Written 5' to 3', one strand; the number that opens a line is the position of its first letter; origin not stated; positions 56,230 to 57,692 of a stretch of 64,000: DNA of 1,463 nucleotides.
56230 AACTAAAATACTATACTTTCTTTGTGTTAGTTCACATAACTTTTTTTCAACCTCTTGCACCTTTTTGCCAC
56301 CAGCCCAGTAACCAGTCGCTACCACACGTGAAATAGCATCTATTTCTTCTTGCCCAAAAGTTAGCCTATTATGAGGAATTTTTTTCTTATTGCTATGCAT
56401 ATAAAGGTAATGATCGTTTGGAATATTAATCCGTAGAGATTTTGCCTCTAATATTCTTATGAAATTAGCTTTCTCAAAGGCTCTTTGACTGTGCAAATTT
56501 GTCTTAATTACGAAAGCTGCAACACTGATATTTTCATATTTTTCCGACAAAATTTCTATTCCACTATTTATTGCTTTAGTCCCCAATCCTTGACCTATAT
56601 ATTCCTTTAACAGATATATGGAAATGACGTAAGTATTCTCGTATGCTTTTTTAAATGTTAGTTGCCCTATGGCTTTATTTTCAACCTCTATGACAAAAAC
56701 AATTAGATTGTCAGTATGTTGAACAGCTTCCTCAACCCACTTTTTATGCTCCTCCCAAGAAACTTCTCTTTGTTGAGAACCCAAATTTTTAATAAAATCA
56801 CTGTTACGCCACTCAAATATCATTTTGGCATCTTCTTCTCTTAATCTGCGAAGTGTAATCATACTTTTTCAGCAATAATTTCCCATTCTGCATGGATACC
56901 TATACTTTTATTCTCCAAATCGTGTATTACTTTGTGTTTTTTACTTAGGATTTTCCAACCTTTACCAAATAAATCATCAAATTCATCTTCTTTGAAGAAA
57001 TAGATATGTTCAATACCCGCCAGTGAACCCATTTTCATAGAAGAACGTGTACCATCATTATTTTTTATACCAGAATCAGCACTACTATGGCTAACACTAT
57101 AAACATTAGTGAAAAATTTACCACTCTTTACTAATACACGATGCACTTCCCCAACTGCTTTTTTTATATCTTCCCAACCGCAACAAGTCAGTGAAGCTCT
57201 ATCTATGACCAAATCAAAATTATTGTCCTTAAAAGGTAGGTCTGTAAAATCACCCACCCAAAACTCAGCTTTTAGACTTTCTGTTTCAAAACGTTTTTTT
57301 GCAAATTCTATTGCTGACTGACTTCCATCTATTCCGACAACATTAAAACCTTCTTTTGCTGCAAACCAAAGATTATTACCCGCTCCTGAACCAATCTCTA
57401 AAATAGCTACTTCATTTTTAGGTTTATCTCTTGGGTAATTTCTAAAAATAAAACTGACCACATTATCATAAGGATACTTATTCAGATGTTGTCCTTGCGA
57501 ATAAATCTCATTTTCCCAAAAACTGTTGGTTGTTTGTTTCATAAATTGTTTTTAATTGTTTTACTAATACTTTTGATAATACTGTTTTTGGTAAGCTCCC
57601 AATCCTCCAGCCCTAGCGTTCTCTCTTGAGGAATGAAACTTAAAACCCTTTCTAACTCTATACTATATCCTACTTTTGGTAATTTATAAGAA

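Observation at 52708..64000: Pseudaminic-acid locus extended by a translationally coupled seven-gene tailoring block: candidate pathway for an undescribed nonulosonic-acid derivative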

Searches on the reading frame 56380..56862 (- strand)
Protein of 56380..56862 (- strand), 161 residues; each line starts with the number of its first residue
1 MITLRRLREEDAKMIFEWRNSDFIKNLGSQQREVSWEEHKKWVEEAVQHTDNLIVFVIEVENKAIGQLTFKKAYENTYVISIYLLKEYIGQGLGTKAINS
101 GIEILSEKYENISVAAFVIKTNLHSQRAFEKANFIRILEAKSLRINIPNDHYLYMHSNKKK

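Call 73: search_solved_structures(query=window:56380-56862:-, max_evalue=1)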
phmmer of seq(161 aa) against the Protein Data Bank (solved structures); distinct sequences matched with E-value up to 1: 19.
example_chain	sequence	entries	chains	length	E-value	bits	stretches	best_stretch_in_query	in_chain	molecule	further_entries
2pr8_A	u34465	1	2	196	7.5e-05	26.1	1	88-136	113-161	Aminoglycoside 6-N-acetyltransferase type Ib11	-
2prb_A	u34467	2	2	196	7.5e-05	26.1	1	87-136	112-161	Aminoglycoside 6-N-acetyltransferase type Ib11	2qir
1v0c_A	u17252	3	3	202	8.4e-05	26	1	87-136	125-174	AAC(6')-IB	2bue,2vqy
4xpk_A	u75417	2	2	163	0.00021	24.7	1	6-136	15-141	N-Acetyltransferase, PseH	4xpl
3eo4_A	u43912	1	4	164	0.0011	22.4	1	2-136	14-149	Uncharacterized protein MJ1062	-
1vhs_A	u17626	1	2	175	0.0015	21.9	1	2-135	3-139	similar to phosphinothricin acetyltransferase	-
4qc6_A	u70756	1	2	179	0.0051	20.2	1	2-139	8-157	Bifunctional AAC/APH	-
7l1k_A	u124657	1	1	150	0.086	16.2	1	39-136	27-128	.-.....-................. 30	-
8osp_A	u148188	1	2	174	0.16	15.3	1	78-153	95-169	N-acetyltransferase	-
6bff_A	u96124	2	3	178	0.16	15.3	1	2-139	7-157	Aminoglycoside acetyltransferase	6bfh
3igr_A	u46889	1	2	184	0.24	14.7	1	48-152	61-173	Ribosomal-protein-S5-alanine N-acetyltransferase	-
2x7b_A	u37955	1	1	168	0.29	14.5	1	75-141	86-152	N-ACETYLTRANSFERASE SSO0209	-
4lx9_A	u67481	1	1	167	0.3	14.5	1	75-141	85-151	ARCHAEAL AMINO-TERMINAL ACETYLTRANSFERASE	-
2bei_A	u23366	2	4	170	0.32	14.4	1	77-108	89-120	Diamine acetyltransferase 2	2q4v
4r3k_A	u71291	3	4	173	0.34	14.3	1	75-142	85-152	Uncharacterized N-acetyltransferase SSO0209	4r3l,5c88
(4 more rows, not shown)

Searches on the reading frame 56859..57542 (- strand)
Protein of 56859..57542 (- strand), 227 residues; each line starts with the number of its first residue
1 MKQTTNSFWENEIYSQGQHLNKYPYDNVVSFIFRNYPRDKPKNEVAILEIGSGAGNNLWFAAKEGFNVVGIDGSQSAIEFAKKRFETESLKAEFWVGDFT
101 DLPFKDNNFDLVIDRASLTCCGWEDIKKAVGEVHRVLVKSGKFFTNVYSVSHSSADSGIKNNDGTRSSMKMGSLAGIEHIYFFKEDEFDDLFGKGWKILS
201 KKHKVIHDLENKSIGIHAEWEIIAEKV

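Call 4: search_protein_families(library=pfam, proteins=[window:56859-57542:-], max_evalue=0.01)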
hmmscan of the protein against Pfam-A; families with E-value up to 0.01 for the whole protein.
window:56859-57542:- (227 aa): 9 families
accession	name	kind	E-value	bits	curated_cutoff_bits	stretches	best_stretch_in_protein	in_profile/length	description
PF13649.12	Methyltransf_25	-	4.2e-21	75.9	27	1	47-141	1-97/97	Methyltransferase domain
PF08241.18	Methyltransf_11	-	2.5e-20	73.3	21.2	1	48-144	1-94/95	Methyltransferase domain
PF13847.12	Methyltransf_31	-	2.3e-18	66.7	27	1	43-149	3-113/145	Methyltransferase domain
PF08242.18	Methyltransf_12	-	1.6e-12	48.4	30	1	48-143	1-98/98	Methyltransferase domain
PF13489.12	Methyltransf_23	-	8.4e-08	32.6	27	1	41-193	20-155/164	Methyltransferase domain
PF01209.24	Ubie_methyltran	-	1.4e-06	28.3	20.1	1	41-145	45-151/233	ubiE/COQ5 methyltransferase family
PF05724.17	TPMT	-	3.2e-06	27.4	26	1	22-144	16-152/218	Thiopurine S-methyltransferase (TPMT)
PF03848.20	TehB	-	0.00021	21.2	20.4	1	46-130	33-117/193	Tellurite resistance protein TehB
PF05175.20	MTS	-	0.0016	18.6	23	1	43-113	31-103/170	Methyltransferase small domain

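Call 5: search_protein_families(library=ncbifam, proteins=[window:56859-57542:-], max_evalue=0.01)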
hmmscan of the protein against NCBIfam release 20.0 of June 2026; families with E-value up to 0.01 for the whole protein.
window:56859-57542:- (227 aa): 40 families (the best 25 are shown)
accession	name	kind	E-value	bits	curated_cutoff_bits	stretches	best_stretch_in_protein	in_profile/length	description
NF040539.1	AST_met_ArsM_2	exception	3.4e-15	56.6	240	1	43-221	56-236/262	putative arsinothricin biosynthesis methyltransferase ArsM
TIGR01934.1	MenG_MenH_UbiE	subfamily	1.6e-12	47.2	158.35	1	42-144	38-140/223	ubiquinone/menaquinone biosynthesis methyltransferase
NF045667.1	MTase_DVU1556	equivalog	6.5e-12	45.4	155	1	43-150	22-125/213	DVU_1556 family methyltransferase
NF047649.1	MTase_UXPK_star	exception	3.8e-11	42.5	460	1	46-144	80-180/283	methyltransferase/UXPK-star double selenoprotein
NF001244.0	PRK00216.1-5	equivalog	6.1e-11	42.1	216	1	43-143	48-151/236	bifunctional demethylmenaquinone methyltransferase/2-methoxy-6-polyprenyl-1,4-benzoquinol methylase UbiE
NF045825.1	FAmtase_mtf2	equivalog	2.3e-10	40.2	400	1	47-145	62-158/248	fatty-acid O-methyltransferase Mtf2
NF045649.1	2X_seleno_MduS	exception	6.3e-10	38.5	380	1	43-200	41-194/338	methyltransferase domain-containing selenoprotein MduS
NF008823.0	PRK11873.1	subfamily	1.7e-09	37.6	263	1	46-145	80-181/272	arsenite methyltransferase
NF045882.1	PLipidMtase_Leg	equivalog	3.7e-09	36.7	390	1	42-150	41-149/207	phospholipid N-methyltransferase PmtA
NF043040.1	corrin_prot_MT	hypoth_equivalog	5.1e-09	35.9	180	1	43-143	41-145/216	corrinoid protein-associated methyltransferase CpaM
NF045823.1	PthPhpthDimycoMt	equivalog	6.3e-09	35.4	300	1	48-144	71-165/256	phthiotriol/phenolphthiotriol dimycocerosates methyltransferase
NF008992.0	PRK12335.1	equivalog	1.8e-08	33.9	303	1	21-135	103-213/289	SAM-dependent methyltransferase TehB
NF041537.1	ArsM_AhpD_UU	exception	3.5e-08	32.6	510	1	46-145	79-180/345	arsenite methyltransferase/AhpD domain selenoprotein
TIGR01983.1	UbiG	equivalog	5.5e-08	32.4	102.95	1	30-114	35-122/228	bifunctional 2-polyprenyl-6-hydroxyphenol methylase/3-demethylubiquinol 3-O-methyltransferase UbiG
NF041536.1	ArsM_DUF2284_UU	exception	9e-08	30.9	575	1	45-145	78-180/459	arsenite methyltransferase/DUF2284 domain selenoprotein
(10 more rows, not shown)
